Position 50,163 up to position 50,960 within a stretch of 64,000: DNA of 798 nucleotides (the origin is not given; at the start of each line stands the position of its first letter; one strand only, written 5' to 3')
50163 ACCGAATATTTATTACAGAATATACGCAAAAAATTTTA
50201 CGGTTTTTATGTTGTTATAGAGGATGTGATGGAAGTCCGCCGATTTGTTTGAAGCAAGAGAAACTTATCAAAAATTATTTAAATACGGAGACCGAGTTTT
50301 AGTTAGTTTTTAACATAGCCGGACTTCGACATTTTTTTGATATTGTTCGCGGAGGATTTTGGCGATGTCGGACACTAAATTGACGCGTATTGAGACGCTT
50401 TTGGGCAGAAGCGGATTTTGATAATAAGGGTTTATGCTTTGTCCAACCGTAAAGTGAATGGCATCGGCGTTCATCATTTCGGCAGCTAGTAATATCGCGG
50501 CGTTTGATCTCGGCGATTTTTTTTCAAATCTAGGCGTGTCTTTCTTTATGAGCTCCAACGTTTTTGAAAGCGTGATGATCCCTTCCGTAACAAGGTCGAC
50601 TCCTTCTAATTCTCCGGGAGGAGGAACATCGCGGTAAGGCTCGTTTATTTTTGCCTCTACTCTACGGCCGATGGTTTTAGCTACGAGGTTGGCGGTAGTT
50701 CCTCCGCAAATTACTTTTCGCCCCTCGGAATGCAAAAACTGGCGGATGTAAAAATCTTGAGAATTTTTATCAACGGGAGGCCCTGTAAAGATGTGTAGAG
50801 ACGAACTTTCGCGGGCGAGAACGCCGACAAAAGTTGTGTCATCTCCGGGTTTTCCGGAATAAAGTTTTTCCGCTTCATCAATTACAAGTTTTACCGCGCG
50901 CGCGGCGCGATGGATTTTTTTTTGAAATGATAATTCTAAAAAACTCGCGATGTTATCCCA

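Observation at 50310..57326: PAS sensor plus PP2C phosphatase divergent from rex-hydCBA: candidate post-translational or regulatory module for an electron-bifurcating-type [FeFe] hydrogenase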

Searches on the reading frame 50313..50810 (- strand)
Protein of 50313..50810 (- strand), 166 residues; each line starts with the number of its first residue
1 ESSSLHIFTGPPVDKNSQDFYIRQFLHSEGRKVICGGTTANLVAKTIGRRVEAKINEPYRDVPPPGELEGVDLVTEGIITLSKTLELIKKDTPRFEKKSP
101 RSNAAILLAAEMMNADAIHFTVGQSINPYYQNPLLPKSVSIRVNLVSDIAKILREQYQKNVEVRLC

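Call 41: search_solved_structures(query=A2, max_evalue=10, show_alignments=2)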
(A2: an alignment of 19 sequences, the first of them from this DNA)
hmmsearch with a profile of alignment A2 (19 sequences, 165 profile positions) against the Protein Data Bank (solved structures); distinct sequences matched with E-value up to 10: 1.
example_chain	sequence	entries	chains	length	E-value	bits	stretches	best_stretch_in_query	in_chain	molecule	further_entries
2ia4_A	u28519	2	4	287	0.29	14.4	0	22-56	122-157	Putative periplasmic binding transport protein | PERIPLASMIC BINDING TRANSPORT PROTEIN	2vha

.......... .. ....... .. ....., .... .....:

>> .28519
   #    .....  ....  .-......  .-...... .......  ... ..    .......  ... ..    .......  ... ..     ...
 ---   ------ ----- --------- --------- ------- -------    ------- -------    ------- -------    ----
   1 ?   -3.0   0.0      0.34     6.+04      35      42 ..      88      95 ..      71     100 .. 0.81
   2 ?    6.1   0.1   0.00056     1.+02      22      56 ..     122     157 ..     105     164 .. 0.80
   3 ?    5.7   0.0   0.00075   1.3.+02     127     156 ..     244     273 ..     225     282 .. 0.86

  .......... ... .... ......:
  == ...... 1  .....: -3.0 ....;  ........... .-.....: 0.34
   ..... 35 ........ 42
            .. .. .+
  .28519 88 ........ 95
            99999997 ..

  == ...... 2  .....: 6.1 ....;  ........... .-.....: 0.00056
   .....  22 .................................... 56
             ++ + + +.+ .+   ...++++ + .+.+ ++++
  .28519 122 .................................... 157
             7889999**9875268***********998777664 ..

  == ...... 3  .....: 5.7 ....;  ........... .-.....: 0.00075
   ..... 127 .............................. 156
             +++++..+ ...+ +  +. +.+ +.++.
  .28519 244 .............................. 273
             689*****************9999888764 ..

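Call 42: search_protein_families(library=pfam, proteins=[window:50313-50810:-], max_evalue=10)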
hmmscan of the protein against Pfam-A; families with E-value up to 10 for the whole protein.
seq(166 aa): 0 families

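Call 48: predict_structure(alignment_id=A2)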
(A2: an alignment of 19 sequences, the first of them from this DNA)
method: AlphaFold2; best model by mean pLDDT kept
length: 166 residues; sequences in the alignment: 19
mean_pLDDT: 83.0   pTM: 0.81
mean pLDDT of the five models: 83.0, 81.7, 77.7, 77.4, 76.5
residues with pLDDT >= 90: 88; 70-90: 40; 50-70: 32; < 50: 6
segments of 3 or more residues with pLDDT < 50: 135-138
pLDDT, mean of each block of 10 residues (from residue 1): 86 81 94 93 92 67 83 91 92 57 83 94 69 53 92 95 93
secondary structure, 60 per line:
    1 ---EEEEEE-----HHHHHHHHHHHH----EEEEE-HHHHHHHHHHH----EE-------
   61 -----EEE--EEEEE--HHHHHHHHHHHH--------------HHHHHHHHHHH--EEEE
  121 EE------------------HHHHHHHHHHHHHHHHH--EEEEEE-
elements in order: E4-9 H15-26 E31-35 H37-47 E66-68 E71-75 H78-89 H104-114 E117-122 H141-157 E160-165

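Call 51: fold_search(model_id=the predicted structure, library=pdb)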
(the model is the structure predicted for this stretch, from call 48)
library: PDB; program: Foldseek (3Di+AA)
matches with E <= 10: 1126; with E <= 0.001: 0
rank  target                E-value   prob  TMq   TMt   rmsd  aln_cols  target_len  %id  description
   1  6f2c_I                1.2e-02  0.96  0.39  0.48   5.5       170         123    9  Methylglyoxal synthase MgsA from Bacillus subtilis (released 2018-03-07)
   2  2ejb                  1.5e-02  0.63  0.34  0.33   8.9       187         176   10  Crystal Structure Of Phenylacrylic Acid Decarboxylase from Aquifex aeolicus (released 2008-03-18)
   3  8rja_B                2.1e-02  0.80  0.39  0.19   7.5       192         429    9  Crystal structure of the F420-reducing formylmethanofuran dehydrogenase complex from the ethanotroph Candidatus Ethano (released 2024-10-02)
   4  6nbg_D                2.4e-02  0.35  0.30  0.24  11.0       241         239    8  2.05 Angstrom Resolution Crystal Structure of Hypothetical Protein KP1_5497 from Klebsiella pneumoniae. (released 2018-12-19)
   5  1vmd_A                2.7e-02  0.89  0.40  0.42   5.4       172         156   12  Crystal structure of Methylglyoxal synthase (TM1185) from Thermotoga maritima at 2.06 A resolution (released 2004-09-28)
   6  1wo8_A                3.3e-02  0.82  0.36  0.45   5.5       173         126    8  Crystal structure of methylglyoxal synthase from Thermus thermophilus HB8 (released 2005-08-23)
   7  8w06_H                3.5e-02  0.23  0.27  0.19  12.7       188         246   10  Crystal Structure of the reconstruction of the ancestral triosephosphate isomerase of the last opisthokont common ance (released 2024-09-04)
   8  1p74_A                3.7e-02  0.12  0.20  0.14  14.6       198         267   11  CRYSTAL STRUCTURE OF SHIKIMATE DEHYDROGENASE (AROE) FROM HAEMOPHILUS INFLUENZAE (released 2003-08-12)
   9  3gr6_D                4.8e-02  0.47  0.39  0.28  13.1       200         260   10  Crystal structure of the staphylococcus aureus enoyl-acyl carrier protein reductase (fabI) in complex with NADP and tr (released 2009-10-20)
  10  2v54_B                6.6e-02  0.28  0.31  0.28  10.2       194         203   13  Crystal structure of vaccinia virus thymidylate kinase bound to TDP (released 2008-10-21)
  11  4alk_F                7.5e-02  0.38  0.37  0.27  13.8       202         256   11  Crystal structure of S. aureus FabI in complex with NADP and 5-ethyl- 2-phenoxyphenol (released 2012-05-09)
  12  5t61_Z                8.5e-02  0.44  0.38  0.19   7.0       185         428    9  TUNGSTEN-CONTAINING FORMYLMETHANOFURAN DEHYDROGENASE FROM METHANOTHERMOBACTER WOLFEII, TRICLINIC FORM AT 2.55 A (released 2016-10-19)
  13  3gem_B                8.5e-02  0.25  0.34  0.28  11.6       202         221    7  Crystal structure of short-chain dehydrogenase from Pseudomonas syringae (released 2009-03-10)
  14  6s6y_F                9.1e-02  0.63  0.39  0.20   9.4       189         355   10  X-ray crystal structure of the formyltransferase/hydrolase complex (FhcABCD) from Methylorubrum extorquens in complex  (released 2019-12-04)
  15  4rhe_C                9.1e-02  0.33  0.36  0.32   9.1       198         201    8  Crystal structure of UbiX, an aromatic acid decarboxylase from the Colwellia psychrerythraea 34H (released 2015-02-18)
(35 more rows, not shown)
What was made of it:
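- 50313..50810 (-): Family-specific C-terminal alpha/beta domain (CTD), residues 222-387. Invariant motifs are FTGPP, CGGTT.N, PP.G, TEGI.T and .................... The best Foldseek PDB hit has E=0.012 and TM<0.5, a generic flavodoxin/methylglyoxal-synthase-like sandwich (calls 48, 51).
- The C-terminal domain has an unassigned Rossmann-like, possibly ligand-binding fold (call 51).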

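Call 52: search_protein_representatives(alignment_id=A2)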
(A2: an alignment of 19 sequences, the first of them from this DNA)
Query: 19 sequences, 165 profile positions. Proteins with E-value up to 0.001 (for the whole library): 1074; up to 1e-10: 728; up to 1e-30: 114. The best 150 are listed.
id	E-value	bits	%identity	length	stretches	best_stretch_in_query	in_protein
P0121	3.5e-73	261.3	-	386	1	2-165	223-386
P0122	2.4e-65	235.8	-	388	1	1-165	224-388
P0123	2.5e-59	216.3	-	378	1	2-163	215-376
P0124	3.5e-58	212.5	-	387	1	3-164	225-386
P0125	4.4e-56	205.7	-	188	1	2-165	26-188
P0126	7.9e-52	191.9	-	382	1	3-164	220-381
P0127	2.2e-50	187.2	-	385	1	4-165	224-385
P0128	1.3e-44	168.4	-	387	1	4-165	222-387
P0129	3.2e-44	167.1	-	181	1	3-165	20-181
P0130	1.4e-42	161.8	-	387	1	3-164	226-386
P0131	3.3e-42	160.6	-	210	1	2-165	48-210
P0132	4.9e-41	156.8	-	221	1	4-165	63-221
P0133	7.3e-41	156.2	-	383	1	4-163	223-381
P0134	1.4e-40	155.2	-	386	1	5-164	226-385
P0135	1.4e-40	155.2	-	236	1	3-165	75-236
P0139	1.4e-38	148.8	-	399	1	3-164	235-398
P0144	3.4e-37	144.3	-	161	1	5-162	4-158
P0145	4.4e-37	143.9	-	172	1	3-164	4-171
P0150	2.2e-36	141.6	-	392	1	5-164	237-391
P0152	3.5e-36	141.0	-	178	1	6-164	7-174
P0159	4.7e-35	137.3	-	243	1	2-164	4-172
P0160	4.9e-35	137.2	-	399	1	4-164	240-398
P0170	1.5e-34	135.7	-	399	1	4-165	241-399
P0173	1.9e-34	135.3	-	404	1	4-162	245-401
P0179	3.9e-34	134.3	-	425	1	4-164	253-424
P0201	2.5e-32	128.4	-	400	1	4-164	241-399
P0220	2.7e-31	125.1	-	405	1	3-165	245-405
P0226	4.3e-31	124.4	-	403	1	4-165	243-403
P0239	1.8e-30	122.4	-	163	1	3-164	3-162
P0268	4.2e-29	117.9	-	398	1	4-164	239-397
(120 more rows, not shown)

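Call 53: list_cluster_members(proteins=[P0139, P0150, P0160, P0170, P0173, P0179, P0201, P0220, P0226, P0268])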
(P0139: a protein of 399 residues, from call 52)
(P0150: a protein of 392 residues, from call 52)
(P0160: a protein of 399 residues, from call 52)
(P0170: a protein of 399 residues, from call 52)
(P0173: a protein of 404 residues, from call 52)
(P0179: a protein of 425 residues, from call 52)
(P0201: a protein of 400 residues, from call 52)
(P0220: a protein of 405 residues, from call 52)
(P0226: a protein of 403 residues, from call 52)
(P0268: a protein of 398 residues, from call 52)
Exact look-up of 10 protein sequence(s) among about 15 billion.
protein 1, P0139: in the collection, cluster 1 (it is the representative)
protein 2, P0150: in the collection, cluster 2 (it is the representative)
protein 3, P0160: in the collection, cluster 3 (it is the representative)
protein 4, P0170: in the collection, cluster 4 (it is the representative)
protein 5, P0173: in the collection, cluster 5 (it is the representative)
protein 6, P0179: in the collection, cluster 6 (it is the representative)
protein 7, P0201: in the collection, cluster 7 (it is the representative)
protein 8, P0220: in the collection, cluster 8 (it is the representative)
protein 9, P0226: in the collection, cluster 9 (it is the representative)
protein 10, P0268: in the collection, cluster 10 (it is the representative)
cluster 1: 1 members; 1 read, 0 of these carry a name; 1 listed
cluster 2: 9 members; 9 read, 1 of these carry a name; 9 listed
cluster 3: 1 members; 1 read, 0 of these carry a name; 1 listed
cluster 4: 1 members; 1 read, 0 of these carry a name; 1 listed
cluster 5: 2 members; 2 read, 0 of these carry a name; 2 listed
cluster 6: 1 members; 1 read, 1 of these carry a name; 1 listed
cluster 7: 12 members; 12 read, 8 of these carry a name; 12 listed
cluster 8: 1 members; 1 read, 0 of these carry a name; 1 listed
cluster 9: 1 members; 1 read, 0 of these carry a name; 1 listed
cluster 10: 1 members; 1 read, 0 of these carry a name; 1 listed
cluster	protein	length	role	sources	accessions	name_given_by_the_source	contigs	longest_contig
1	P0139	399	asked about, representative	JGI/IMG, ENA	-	-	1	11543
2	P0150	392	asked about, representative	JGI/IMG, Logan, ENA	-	-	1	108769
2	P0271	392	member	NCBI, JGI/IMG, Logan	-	hypothetical protein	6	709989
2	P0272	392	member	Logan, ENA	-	-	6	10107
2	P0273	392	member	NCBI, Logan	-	-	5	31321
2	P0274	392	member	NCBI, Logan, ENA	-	-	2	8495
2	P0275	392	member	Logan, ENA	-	-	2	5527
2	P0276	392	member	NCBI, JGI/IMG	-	-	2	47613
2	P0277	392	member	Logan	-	-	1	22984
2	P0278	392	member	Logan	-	-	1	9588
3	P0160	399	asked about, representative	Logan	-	-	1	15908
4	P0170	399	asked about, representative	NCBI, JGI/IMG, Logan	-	-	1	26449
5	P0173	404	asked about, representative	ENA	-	-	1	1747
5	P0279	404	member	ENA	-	-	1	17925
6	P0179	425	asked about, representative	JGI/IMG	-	hypothetical protein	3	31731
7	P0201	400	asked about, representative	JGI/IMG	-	hypothetical protein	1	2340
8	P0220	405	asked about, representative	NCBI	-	-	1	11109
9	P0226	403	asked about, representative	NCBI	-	-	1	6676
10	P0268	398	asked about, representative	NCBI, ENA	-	-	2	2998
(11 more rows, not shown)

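Call 56: find_homologous_proteins(query=A3)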
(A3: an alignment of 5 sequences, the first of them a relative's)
Query A3 (5 sequences) (399 aa, profile of the alignment): 7892 proteins with E <= 0.001 among 8000 candidates; the best 120 are listed.
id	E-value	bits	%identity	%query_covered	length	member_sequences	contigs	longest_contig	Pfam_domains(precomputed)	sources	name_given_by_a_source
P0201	1.7e-192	658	41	98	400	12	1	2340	PF07228.18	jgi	jgi:hypothetical protein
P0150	1.8e-190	651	40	99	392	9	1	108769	PF07228.18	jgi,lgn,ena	-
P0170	2.5e-190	651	100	100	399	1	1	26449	PF07228.18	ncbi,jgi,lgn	-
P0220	2.0e-186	638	38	98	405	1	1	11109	PF07228.18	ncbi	-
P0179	9.1e-185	633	39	99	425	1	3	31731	PF07228.18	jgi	jgi:hypothetical protein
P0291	3.8e-183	627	40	99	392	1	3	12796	PF07228.18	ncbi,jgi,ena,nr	ncbi:MAG TPA: SpoIIE family protein phosphatase [Melioribacteraceae bacterium]|nr:SpoIIE family prot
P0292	2.6e-182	625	40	99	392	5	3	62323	PF07228.18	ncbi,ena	-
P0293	1.0e-181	623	41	99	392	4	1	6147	PF07228.18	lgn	-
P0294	8.5e-181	620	42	99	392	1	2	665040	PF07228.18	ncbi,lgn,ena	-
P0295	2.6e-178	611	42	99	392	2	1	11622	PF07228.18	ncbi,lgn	-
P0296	5.1e-178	610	42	98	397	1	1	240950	PF07228.18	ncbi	-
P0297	9.3e-178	609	42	98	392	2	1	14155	PF07228.18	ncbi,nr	ncbi:MAG: SpoIIE family protein phosphatase [Ignavibacteriaceae bacterium]|nr:SpoIIE family protein 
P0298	1.1e-171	589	41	98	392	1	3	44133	PF07228.18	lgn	-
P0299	4.4e-167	574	39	98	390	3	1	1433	PF07228.18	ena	-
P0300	9.5e-167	573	45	99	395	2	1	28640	PF07228.18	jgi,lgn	-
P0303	1.0e-164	567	46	99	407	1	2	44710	PF07228.18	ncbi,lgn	ncbi:MAG: SpoIIE family protein phosphatase [Bacillota bacterium]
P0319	5.2e-162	558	41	98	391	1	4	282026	PF07228.18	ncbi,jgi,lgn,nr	ncbi:MAG: SpoIIE family protein phosphatase [Ignavibacteria bacterium]|jgi:hypothetical protein|nr:S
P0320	6.1e-162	557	46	100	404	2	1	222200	PF07228.18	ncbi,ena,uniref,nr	ncbi:MAG: stage II sporulation protein E [Candidatus Wallbacteria bacterium HGW-Wallbacteria-1]|unir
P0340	4.0e-160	551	46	98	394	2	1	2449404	PF07228.18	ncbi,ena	-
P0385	9.3e-159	547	46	98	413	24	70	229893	PF07228.18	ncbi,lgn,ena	-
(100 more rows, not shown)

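Call 57: find_encoding_contigs(protein=P0303, flank=8000, max_places=1)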
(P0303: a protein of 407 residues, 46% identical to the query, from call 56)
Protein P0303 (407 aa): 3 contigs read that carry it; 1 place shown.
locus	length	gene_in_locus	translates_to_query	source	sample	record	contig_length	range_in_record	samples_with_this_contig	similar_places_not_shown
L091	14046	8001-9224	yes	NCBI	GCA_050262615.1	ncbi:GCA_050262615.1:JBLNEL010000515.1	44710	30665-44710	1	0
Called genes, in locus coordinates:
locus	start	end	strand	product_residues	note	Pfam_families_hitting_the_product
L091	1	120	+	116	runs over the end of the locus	PF00076:RRM_1, PF13893:RRM_5 (weak)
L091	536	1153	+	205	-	PF06971:Put_DNA-bind_N, PF02629:CoA_binding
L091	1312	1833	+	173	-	PF01257:2Fe-2S_thioredx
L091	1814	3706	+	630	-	PF01257:2Fe-2S_thioredx, PF01512:Complex1_51K, PF10531:SLBB (weak), PF10589:NADH_4Fe-4S, PF13187:Fer4_9 (weak), PF13237:Fer4_10, PF00037:Fer4 (weak)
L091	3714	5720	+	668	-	PF13510:Fer2_4, PF10588:NADH-G_4Fe-4S_3, PF13187:Fer4_9 (faint), PF12838:Fer4_7, PF14697:Fer4_21 (weak), PF02906:Fe_hyd_lg_C, PF02256:Fe_hyd_SSU, PF01257:2Fe-2S_thioredx, +1 more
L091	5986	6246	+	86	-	PF01257:2Fe-2S_thioredx (weak)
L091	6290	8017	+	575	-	PF12837:Fer4_6 (faint), PF12838:Fer4_7, PF13187:Fer4_9, PF13237:Fer4_10 (weak), PF14697:Fer4_21 (weak), PF00037:Fer4 (weak), PF02906:Fe_hyd_lg_C, PF04060:FeS (weak)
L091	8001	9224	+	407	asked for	PF07228:SpoIIE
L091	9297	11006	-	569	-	PF00654:Voltage_CLC, PF00571:CBS (weak)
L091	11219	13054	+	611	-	PF25487:ETR1_N, PF00512:HisKA, PF02518:HATPase_c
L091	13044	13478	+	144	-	PF00072:Response_reg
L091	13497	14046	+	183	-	PF00072:Response_reg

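Call 58: find_encoding_contigs(protein=P0319, flank=8000, max_places=1)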
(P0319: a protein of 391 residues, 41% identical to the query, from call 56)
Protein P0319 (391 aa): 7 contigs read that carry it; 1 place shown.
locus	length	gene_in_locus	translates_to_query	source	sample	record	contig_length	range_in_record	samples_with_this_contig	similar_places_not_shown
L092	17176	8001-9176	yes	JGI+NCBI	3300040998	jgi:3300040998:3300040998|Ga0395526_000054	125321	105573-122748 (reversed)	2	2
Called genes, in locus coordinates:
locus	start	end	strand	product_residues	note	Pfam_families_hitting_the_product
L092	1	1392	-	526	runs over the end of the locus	PF00083:Sugar_tr, PF07690:MFS_1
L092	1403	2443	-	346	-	PF25917:BSH_RND, PF25919:BSH_CusB (faint), PF25973:BSH_CzcB (weak), PF25954:Beta-barrel_RND_2 (faint), PF25963:Beta-barrel_AAEA (weak)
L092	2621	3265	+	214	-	PF13463:HTH_27 (weak)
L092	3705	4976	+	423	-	PF07494:Reg_prop (faint), PF01957:NfeD (faint), PF18962:Por_Secre_tail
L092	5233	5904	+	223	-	PF06971:Put_DNA-bind_N, PF02629:CoA_binding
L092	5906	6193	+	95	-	PF01257:2Fe-2S_thioredx (weak)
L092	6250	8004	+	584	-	PF13187:Fer4_9 (weak), PF13237:Fer4_10 (weak), PF02906:Fe_hyd_lg_C, PF04060:FeS, PF13188:PAS_8 (faint)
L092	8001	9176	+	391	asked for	PF07228:SpoIIE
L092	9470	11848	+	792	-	PF13620:CarboxypepD_reg, PF13715:CarbopepD_reg_2, PF00593:TonB_dep_Rec_b-barrel, PF14905:OMP_b-brl_3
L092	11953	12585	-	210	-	-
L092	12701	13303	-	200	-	-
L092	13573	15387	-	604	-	PF17899:Peptidase_M61_N, PF05299:Peptidase_M61, PF13180:PDZ_2 (weak)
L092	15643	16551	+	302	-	PF14870:PSII_BNR (faint), PF15902:Sortilin-Vps10 (weak)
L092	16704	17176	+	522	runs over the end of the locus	PF18962:Por_Secre_tail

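Call 59: find_encoding_contigs(protein=P0385, flank=8000, max_places=1)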
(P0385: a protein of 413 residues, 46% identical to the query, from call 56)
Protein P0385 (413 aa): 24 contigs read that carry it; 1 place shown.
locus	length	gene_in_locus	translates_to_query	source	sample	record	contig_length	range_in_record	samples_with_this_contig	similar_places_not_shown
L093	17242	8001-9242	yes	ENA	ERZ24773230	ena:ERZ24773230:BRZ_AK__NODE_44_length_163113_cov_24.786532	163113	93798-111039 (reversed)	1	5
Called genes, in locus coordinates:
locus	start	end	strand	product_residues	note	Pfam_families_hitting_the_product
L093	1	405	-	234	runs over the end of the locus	PF27391:TP_0983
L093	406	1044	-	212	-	PF08551:DUF1751 (weak), PF01694:Rhomboid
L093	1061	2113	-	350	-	PF00990:GGDEF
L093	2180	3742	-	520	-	-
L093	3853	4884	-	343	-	PF01207:Dus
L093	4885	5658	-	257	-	PF01026:TatD_DNase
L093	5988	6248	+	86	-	PF01257:2Fe-2S_thioredx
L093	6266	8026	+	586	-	PF00037:Fer4 (faint), PF12838:Fer4_7 (weak), PF13187:Fer4_9 (weak), PF13237:Fer4_10, PF14697:Fer4_21 (weak), PF02906:Fe_hyd_lg_C, PF04060:FeS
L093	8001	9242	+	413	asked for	PF07228:SpoIIE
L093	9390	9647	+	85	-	-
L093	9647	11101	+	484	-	PF00037:Fer4, PF12797:Fer4_2 (weak), PF12837:Fer4_6 (weak), PF25160:LdpA_Fe-S-bd (weak), PF12838:Fer4_7, PF13187:Fer4_9 (weak), PF00037:Fer4, PF02906:Fe_hyd_lg_C, +2 more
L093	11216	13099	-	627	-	PF02518:HATPase_c (weak), PF13589:HATPase_c_3, PF00183:HSP90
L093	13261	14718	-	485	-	-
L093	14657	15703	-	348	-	PF00793:DAHP_synth_1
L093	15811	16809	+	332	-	PF01612:DNA_pol_A_exo1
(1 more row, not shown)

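Call 98: search_protein_families(library=pfam, proteins=[P0144, P0145, P0152, P0159, P0239, P0129], max_evalue=1)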
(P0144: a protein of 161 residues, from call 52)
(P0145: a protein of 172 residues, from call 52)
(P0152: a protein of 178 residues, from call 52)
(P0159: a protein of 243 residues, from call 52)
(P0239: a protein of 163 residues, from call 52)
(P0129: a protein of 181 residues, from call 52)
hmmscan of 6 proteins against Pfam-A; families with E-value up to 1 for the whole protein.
P0144 (161 aa): 0 families

P0145 (172 aa): 0 families

P0152 (178 aa): 2 families
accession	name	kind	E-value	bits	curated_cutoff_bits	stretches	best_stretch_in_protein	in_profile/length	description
PF10646.14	Germane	-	0.12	13.4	23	1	42-98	29-88/117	Sporulation and spore germination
PF16673.10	TRAF_BIRC3_bd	-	0.13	12.5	30.5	0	150-165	10-25/64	TNF receptor-associated factor BIRC3 binding domain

P0159 (243 aa): 2 families
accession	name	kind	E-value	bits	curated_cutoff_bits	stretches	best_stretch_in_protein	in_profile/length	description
PF23345.1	NUP160_helical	-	0.028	14.1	27.5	1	77-168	5-84/231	Nucleoporin NUP160, helical domain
PF14179.11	YppG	-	0.19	12.9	27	1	133-165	63-95/105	YppG-like protein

P0239 (163 aa): 0 families

P0129 (181 aa): 0 families
